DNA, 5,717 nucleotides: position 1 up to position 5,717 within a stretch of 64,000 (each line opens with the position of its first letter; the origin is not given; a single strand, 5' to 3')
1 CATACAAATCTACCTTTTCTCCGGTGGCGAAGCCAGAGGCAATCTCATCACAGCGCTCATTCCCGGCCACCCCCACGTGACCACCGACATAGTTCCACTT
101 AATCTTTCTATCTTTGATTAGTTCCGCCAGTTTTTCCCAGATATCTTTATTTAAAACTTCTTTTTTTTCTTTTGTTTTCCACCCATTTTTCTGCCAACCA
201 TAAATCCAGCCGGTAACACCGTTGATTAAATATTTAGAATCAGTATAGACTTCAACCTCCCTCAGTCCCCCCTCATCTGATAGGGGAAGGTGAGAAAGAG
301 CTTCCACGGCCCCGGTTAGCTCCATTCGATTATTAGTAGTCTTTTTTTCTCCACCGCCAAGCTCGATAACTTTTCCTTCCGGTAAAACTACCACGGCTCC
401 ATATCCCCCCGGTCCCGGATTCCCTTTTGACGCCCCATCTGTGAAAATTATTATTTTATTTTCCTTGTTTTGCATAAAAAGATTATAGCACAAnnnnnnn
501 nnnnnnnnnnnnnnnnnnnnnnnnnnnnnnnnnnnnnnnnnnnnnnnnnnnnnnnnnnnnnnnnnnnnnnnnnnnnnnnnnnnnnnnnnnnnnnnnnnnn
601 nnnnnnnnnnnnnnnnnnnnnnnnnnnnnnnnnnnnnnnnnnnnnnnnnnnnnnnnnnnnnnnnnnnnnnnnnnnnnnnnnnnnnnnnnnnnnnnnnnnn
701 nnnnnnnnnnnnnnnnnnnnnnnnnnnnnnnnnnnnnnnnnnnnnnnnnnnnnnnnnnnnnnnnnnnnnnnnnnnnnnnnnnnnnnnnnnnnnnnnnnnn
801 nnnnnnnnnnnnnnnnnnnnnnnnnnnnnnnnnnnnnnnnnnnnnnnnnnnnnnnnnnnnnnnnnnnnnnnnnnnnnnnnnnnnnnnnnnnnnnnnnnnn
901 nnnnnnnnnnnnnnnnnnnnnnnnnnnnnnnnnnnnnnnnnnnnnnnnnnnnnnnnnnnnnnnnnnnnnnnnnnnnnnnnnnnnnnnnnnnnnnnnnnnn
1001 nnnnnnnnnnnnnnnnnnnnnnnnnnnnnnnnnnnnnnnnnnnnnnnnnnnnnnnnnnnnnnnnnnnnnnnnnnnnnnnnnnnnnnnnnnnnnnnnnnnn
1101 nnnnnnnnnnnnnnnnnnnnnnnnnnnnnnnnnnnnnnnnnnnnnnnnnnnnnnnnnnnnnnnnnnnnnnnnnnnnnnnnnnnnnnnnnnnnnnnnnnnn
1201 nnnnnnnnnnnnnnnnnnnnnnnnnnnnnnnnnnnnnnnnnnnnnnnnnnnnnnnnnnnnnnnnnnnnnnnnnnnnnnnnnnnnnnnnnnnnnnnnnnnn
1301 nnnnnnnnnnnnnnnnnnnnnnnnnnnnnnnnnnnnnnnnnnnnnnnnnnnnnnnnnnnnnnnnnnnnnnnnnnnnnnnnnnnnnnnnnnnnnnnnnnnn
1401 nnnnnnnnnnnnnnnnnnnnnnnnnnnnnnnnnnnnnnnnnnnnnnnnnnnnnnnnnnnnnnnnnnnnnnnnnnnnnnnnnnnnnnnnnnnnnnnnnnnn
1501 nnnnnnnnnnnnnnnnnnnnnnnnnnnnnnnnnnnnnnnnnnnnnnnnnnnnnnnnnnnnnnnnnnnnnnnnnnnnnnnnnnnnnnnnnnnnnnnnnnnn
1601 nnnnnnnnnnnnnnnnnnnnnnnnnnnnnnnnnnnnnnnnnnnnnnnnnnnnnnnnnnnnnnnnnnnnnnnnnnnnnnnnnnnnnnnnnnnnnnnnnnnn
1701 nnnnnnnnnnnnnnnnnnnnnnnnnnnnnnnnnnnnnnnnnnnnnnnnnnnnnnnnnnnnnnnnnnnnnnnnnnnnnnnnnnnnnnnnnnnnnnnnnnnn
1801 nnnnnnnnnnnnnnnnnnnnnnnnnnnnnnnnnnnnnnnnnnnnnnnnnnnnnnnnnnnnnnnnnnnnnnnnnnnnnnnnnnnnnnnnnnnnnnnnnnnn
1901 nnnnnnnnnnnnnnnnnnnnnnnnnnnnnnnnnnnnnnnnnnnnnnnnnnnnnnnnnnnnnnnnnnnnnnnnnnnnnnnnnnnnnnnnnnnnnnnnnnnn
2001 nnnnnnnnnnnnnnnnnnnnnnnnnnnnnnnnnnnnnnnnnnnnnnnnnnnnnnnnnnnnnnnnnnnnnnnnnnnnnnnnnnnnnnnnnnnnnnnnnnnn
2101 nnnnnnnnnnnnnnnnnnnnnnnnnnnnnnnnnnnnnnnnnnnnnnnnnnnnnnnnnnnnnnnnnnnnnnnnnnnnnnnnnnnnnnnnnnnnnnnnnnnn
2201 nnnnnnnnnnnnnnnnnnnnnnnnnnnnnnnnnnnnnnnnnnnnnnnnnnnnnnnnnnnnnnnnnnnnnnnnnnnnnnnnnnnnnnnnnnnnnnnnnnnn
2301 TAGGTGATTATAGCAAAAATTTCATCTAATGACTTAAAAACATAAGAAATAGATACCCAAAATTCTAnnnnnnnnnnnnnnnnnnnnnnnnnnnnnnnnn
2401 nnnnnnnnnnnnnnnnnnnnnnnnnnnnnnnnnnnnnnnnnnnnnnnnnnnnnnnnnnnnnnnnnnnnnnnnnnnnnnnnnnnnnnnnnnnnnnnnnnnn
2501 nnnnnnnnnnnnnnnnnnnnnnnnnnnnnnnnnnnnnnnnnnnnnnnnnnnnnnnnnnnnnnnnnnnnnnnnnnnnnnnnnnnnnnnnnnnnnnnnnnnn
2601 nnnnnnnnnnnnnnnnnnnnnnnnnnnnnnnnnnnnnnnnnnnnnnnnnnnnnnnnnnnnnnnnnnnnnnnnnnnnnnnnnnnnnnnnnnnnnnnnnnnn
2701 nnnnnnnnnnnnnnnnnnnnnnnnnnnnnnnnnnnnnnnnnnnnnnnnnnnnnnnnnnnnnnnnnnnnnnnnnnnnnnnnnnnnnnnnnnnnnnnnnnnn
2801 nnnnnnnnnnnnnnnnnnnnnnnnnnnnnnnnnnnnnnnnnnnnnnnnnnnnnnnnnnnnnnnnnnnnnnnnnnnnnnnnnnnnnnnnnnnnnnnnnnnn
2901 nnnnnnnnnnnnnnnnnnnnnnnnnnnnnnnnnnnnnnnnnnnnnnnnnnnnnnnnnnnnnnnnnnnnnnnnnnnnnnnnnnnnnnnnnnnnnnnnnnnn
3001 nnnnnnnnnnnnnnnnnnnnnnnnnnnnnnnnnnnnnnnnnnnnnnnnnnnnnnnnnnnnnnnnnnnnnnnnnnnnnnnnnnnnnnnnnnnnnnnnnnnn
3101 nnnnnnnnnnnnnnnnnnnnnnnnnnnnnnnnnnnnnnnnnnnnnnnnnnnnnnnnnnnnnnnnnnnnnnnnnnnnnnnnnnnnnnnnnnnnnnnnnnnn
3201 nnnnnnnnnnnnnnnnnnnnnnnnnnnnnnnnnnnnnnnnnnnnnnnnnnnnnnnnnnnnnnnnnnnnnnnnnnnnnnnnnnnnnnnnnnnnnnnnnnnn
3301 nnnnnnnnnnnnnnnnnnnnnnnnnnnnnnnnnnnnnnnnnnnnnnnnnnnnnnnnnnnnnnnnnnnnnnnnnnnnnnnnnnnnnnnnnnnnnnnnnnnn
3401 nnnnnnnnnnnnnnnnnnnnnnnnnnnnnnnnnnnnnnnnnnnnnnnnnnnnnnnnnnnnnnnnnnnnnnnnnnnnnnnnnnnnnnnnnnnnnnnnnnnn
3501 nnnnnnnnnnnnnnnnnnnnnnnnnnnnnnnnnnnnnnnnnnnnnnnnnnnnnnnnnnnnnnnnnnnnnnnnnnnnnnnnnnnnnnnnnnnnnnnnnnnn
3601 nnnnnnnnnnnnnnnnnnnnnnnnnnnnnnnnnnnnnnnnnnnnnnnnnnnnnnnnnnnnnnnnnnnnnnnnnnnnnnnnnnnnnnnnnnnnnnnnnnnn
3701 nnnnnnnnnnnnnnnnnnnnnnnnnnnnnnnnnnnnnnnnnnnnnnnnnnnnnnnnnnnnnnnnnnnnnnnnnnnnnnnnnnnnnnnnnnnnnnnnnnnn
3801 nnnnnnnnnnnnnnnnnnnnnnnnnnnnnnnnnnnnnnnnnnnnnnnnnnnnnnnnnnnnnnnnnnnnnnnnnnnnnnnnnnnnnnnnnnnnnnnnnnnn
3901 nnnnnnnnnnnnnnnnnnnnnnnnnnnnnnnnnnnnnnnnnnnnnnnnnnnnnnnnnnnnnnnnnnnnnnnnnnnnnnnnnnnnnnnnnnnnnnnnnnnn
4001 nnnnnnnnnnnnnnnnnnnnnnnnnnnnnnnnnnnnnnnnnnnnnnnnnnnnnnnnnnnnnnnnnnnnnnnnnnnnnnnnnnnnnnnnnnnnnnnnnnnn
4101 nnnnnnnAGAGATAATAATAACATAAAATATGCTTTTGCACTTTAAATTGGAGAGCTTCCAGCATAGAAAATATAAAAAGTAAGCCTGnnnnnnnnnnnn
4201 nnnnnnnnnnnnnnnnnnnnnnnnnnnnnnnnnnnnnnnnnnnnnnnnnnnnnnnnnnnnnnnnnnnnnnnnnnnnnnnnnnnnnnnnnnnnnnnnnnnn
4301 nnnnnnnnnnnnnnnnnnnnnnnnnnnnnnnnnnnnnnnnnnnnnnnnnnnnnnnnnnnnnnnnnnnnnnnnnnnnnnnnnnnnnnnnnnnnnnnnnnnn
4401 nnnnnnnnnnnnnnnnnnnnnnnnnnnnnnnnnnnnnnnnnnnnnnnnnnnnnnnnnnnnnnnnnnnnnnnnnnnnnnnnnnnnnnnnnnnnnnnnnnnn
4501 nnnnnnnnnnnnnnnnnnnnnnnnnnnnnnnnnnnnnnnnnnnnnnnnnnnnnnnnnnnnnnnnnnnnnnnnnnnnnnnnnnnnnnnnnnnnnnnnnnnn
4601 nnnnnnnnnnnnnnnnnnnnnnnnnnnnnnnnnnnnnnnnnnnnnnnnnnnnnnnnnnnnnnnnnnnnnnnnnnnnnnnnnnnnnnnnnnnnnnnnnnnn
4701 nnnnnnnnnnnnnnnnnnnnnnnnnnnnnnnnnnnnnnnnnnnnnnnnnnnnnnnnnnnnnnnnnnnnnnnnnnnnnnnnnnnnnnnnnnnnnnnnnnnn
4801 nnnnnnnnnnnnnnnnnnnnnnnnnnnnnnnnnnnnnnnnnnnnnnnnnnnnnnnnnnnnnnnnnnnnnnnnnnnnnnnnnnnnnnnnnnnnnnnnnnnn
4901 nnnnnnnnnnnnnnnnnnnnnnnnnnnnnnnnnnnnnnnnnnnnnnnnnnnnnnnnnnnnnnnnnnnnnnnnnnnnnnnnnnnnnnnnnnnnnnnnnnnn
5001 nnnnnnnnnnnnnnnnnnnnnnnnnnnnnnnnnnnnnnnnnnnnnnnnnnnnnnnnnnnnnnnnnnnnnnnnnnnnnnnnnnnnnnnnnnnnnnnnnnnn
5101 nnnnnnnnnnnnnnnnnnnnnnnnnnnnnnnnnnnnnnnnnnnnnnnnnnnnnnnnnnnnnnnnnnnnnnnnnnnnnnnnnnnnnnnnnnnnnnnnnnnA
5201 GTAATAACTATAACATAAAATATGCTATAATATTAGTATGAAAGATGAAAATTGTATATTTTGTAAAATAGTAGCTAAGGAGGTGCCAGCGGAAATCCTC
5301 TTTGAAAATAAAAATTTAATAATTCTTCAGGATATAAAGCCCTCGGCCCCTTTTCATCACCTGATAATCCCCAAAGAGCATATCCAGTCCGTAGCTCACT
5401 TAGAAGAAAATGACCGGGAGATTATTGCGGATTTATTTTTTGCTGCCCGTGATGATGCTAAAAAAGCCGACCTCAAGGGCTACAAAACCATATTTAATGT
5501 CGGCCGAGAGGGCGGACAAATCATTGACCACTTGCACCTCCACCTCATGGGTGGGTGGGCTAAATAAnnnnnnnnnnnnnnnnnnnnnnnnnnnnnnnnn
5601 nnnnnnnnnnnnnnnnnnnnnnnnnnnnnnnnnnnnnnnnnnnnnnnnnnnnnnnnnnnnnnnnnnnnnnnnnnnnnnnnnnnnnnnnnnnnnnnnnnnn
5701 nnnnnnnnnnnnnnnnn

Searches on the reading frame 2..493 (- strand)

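Call 84: search_protein_families(library=pfam, proteins=[window:2-493:-], max_evalue=0.00001)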
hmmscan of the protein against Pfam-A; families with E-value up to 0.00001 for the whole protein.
window:2-493:- (164 aa): 1 family
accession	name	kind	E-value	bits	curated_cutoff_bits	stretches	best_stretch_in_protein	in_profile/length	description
PF00075.30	RNase_H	-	2.4e-43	148.1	25.8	1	12-153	2-137/141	RNase H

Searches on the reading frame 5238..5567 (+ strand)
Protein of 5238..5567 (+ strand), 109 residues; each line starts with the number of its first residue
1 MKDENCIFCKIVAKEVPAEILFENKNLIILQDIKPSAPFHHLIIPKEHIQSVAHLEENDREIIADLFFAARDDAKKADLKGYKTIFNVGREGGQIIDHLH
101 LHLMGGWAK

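Call 84: search_protein_families(library=pfam, proteins=[window:5238-5567:+], max_evalue=0.00001)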
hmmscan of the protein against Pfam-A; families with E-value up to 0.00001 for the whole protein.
window:5238-5567:+ (109 aa): 2 families
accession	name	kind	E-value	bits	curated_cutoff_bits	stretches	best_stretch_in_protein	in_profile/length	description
PF11969.13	DcpS_C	-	2.1e-23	83.4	24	1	5-105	1-101/114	Scavenger mRNA decapping enzyme C-term binding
PF01230.28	HIT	-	1.4e-18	67.7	21.5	1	14-106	2-95/98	HIT domain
